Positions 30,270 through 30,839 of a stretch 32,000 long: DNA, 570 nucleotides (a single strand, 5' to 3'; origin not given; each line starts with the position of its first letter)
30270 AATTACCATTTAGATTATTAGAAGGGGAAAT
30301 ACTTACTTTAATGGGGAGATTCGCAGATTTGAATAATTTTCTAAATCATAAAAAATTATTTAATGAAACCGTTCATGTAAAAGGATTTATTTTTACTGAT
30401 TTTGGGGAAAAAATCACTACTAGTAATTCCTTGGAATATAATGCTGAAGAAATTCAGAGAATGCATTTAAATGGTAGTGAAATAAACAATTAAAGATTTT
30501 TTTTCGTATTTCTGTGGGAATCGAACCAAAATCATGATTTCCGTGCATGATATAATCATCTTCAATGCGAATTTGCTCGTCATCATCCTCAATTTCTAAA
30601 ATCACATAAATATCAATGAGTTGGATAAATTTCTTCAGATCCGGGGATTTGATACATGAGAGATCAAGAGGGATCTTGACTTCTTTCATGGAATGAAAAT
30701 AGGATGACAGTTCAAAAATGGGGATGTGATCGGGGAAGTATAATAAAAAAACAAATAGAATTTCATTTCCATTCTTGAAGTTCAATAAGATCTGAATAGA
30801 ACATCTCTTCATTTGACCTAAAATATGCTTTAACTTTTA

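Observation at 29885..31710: Convergent Schlafen-Ig and membrane-anchored Ig proteins sharing one domain: candidate two-part antiviral system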

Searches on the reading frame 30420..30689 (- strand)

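Call 37: search_protein_families(library=pfam, proteins=[window:30420-30689:-], max_evalue=0.1)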
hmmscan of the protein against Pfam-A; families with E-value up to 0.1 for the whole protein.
window:30420-30689:- (89 aa): 1 family
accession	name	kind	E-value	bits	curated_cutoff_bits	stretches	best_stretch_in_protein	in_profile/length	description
PF09372.15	PRANC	-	0.035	14.9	25.8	1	44-76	63-94/97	PRANC domain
